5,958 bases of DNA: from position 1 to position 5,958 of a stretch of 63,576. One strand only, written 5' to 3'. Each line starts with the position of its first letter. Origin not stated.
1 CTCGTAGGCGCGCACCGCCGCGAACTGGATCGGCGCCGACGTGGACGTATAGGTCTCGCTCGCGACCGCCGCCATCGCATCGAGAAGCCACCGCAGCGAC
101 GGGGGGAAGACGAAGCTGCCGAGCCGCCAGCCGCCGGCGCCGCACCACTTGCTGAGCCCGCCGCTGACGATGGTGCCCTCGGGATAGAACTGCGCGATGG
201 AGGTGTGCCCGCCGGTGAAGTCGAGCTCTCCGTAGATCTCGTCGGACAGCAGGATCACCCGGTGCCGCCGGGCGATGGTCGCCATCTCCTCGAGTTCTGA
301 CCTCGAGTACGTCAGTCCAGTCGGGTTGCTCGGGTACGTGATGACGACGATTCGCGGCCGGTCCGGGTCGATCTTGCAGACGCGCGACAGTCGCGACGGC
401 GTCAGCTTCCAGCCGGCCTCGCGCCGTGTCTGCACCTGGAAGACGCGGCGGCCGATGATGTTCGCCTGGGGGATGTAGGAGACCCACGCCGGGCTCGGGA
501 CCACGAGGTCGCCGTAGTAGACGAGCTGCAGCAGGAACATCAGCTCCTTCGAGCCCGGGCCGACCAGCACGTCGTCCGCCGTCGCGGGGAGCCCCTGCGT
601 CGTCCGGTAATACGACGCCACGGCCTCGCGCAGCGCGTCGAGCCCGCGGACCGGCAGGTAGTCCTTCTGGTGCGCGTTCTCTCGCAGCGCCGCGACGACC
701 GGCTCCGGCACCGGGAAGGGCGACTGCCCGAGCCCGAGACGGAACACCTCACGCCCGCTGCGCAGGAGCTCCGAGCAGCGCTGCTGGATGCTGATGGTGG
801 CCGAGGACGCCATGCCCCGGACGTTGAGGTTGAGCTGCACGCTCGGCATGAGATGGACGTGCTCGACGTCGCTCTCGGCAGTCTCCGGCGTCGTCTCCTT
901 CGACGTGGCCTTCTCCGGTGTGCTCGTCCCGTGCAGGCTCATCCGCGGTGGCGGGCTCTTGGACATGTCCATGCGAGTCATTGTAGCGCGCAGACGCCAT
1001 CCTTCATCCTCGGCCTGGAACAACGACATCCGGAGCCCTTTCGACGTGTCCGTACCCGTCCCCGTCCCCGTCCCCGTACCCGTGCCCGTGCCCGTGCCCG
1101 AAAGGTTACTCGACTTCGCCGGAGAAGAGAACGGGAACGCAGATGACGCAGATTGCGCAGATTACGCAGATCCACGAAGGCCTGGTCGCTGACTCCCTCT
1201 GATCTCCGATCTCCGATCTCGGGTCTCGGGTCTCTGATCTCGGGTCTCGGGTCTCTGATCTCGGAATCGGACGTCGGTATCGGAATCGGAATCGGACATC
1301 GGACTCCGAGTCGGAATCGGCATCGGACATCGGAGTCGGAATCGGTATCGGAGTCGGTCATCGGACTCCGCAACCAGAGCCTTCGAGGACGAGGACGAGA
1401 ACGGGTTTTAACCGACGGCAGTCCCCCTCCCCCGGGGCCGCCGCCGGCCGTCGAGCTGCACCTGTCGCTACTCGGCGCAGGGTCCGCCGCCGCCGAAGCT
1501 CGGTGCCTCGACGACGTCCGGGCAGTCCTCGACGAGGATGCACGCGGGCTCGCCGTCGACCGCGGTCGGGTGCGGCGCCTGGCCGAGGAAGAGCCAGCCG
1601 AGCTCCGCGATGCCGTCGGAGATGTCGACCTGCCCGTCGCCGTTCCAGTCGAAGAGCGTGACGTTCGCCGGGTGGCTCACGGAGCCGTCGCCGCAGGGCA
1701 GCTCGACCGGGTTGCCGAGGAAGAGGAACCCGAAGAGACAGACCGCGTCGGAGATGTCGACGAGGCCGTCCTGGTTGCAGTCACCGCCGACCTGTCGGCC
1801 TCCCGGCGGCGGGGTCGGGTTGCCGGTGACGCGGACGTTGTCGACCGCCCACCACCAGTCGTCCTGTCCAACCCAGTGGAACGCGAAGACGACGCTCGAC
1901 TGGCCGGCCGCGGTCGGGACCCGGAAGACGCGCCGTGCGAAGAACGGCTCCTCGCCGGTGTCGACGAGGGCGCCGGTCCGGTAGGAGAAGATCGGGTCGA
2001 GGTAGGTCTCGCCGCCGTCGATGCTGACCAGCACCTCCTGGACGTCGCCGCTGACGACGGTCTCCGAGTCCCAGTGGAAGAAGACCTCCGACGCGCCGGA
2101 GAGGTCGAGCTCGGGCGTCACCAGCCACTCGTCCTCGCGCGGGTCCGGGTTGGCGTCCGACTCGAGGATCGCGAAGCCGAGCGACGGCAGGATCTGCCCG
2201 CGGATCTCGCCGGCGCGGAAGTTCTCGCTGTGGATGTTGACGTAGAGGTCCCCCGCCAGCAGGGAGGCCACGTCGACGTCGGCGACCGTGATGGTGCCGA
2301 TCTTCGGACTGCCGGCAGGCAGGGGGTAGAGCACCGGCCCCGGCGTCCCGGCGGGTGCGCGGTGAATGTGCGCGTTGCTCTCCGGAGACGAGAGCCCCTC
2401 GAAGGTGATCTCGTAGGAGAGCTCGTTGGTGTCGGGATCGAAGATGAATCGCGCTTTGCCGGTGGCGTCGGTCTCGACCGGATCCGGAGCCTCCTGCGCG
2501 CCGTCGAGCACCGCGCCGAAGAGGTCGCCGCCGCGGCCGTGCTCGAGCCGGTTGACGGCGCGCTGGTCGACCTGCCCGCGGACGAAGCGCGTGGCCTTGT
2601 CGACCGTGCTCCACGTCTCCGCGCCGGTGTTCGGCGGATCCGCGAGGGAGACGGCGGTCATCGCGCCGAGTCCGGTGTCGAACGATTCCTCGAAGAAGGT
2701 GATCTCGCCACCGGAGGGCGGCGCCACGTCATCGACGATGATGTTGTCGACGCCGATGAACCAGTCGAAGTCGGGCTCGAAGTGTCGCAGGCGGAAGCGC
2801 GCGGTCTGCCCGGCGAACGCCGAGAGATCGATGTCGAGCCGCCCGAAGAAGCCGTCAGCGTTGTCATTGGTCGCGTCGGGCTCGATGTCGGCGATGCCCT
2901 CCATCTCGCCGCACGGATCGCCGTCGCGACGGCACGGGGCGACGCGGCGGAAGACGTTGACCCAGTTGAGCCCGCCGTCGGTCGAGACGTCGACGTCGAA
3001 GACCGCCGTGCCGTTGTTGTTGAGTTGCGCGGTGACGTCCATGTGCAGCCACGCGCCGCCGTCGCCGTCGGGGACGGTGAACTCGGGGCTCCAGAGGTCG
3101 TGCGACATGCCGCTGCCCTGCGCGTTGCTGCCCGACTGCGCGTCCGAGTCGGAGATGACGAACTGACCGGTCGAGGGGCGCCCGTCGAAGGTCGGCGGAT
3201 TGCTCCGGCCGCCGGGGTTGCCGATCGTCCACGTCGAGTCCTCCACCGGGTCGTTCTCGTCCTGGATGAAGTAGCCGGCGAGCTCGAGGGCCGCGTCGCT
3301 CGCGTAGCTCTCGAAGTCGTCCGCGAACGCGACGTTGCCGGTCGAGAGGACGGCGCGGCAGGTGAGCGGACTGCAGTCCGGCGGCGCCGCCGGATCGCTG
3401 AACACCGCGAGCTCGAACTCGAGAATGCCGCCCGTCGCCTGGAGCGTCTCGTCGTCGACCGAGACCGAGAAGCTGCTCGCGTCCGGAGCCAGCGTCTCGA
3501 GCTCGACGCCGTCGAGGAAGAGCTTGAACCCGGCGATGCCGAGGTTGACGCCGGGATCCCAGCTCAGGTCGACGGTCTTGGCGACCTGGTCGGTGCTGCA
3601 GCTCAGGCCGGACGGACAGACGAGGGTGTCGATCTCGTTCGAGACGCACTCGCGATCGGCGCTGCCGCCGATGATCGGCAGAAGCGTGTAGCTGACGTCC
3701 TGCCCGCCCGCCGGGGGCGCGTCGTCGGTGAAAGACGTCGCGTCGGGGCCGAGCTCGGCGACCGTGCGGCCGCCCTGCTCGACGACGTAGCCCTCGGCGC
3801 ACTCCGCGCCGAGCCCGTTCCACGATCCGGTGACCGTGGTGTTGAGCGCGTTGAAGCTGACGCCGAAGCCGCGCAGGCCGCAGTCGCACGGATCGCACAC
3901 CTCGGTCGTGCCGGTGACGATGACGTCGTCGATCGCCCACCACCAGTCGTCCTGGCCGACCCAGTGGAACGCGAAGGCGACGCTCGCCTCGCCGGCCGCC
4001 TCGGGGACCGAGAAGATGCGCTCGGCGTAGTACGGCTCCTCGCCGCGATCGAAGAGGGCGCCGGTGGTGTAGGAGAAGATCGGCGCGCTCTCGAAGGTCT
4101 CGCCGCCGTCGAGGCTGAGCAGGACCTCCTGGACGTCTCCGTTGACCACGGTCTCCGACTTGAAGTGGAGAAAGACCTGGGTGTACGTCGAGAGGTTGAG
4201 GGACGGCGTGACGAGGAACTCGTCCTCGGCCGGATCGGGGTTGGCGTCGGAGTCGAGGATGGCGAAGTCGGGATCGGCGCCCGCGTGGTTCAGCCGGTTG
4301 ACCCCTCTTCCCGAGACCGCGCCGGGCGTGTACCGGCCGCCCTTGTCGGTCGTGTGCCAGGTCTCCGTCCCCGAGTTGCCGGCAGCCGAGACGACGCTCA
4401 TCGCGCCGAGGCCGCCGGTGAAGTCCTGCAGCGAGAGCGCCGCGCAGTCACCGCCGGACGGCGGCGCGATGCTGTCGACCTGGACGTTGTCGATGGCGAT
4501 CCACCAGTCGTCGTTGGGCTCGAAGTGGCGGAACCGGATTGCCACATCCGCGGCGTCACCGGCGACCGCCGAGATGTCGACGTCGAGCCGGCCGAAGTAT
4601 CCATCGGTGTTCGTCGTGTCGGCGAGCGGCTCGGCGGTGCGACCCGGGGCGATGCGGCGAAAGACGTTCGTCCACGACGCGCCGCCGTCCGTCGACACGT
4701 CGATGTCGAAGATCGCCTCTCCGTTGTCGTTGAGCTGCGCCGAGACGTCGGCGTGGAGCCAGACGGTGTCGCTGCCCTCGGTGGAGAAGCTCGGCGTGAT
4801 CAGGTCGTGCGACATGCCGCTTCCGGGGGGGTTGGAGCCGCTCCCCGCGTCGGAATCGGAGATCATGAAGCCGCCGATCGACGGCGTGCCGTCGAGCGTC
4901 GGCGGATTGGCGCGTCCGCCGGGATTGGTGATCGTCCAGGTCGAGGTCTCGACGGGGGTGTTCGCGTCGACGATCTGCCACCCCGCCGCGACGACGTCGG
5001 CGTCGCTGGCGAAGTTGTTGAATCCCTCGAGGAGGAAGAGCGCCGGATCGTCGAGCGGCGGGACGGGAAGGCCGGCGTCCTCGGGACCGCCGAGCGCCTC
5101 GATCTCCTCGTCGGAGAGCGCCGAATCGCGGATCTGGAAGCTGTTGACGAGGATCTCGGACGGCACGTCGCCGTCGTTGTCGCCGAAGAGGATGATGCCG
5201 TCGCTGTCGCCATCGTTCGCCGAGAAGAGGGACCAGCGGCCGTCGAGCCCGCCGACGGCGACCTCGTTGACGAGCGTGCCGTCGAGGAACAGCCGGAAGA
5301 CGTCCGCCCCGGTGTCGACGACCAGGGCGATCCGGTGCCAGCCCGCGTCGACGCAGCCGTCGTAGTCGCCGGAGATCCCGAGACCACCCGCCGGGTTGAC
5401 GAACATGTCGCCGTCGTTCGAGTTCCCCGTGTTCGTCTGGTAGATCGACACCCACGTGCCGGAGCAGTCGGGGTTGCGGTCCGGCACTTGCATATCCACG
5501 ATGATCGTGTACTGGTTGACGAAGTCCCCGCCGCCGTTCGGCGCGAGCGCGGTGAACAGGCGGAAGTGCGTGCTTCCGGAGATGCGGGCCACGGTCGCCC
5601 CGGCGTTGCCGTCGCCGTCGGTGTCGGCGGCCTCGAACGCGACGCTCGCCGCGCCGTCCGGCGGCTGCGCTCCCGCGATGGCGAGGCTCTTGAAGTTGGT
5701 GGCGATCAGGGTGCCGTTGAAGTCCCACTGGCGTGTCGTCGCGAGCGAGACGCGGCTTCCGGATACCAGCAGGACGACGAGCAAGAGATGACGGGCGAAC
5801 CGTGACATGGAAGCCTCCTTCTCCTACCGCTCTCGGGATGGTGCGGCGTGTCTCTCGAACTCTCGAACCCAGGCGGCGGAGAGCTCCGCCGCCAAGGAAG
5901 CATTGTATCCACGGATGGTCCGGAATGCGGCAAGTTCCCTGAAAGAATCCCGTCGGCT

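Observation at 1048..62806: Modular mosaic repeat family built from 6-, 7-, 8- and 9-nt tandem units fills 13 intergenic regions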

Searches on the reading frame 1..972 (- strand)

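Call 10: search_protein_families(library=pfam, proteins=[window:1-972:-])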
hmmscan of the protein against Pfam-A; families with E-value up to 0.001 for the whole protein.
window:1-972:- (324 aa): 1 family
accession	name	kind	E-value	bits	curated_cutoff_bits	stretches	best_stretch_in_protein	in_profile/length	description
PF00155.27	Aminotran_1_2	-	2.1e-40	139.5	19.7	1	75-320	2-259/361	Aminotransferase class I and II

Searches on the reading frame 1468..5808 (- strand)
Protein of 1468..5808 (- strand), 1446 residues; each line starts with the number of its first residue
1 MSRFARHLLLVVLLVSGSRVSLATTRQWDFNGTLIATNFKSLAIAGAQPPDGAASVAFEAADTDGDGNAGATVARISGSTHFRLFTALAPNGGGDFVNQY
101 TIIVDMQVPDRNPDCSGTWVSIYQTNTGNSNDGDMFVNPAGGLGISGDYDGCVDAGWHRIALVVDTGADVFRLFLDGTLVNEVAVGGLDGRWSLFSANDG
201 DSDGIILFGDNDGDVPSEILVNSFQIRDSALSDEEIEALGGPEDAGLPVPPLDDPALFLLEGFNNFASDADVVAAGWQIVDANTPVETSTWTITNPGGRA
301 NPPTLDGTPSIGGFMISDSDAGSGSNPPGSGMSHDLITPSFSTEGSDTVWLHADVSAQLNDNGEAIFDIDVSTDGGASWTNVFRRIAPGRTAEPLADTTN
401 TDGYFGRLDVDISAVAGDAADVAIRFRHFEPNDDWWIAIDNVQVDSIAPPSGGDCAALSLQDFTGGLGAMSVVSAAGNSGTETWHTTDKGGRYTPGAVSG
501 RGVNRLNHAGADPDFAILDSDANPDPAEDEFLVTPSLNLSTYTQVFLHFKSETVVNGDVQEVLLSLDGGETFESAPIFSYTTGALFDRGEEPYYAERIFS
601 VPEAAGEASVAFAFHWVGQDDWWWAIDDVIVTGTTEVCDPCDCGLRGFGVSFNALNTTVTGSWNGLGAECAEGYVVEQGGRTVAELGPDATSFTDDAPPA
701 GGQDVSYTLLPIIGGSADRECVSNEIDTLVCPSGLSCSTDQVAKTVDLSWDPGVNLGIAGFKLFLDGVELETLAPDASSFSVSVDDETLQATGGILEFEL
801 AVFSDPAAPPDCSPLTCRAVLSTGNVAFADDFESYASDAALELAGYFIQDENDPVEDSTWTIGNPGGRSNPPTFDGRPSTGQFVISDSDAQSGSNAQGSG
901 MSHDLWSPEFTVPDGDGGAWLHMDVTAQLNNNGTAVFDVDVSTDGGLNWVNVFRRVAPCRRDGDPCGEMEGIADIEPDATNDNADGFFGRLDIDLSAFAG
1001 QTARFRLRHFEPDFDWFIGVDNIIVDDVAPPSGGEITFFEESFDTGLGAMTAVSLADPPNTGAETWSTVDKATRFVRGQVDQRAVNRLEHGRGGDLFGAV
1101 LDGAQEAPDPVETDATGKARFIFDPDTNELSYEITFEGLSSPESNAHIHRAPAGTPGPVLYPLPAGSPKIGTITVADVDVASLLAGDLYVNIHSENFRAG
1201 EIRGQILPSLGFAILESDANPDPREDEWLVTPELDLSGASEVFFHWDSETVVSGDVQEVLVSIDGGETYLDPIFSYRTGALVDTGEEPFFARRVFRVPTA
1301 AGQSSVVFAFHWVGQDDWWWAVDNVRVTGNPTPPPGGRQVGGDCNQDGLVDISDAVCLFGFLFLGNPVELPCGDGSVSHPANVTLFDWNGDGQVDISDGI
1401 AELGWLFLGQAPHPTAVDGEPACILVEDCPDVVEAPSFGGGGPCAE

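Call 10: search_protein_families(library=pfam, proteins=[window:1468-5808:-])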
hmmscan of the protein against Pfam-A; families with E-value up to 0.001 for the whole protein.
window:1468-5808:- (1446 aa): 4 families
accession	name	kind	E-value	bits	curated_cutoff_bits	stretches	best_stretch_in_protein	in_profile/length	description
PF07452.17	CHRD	-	8.6e-31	107.7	24.1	1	1097-1206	1-117/117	CHRD domain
PF00404.24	Dockerin_1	-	0.00023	21.8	22.9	0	1342-1398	2-48/57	Dockerin type I domain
PF07675.18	Cleaved_Adhesin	-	0.00025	21.5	21.4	0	268-444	8-174/174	Cleaved Adhesin Domain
PF21471.3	Reelin_subrepeat-B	-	0.0005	20.3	27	0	334-444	25-126/127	Reelin subrepeat B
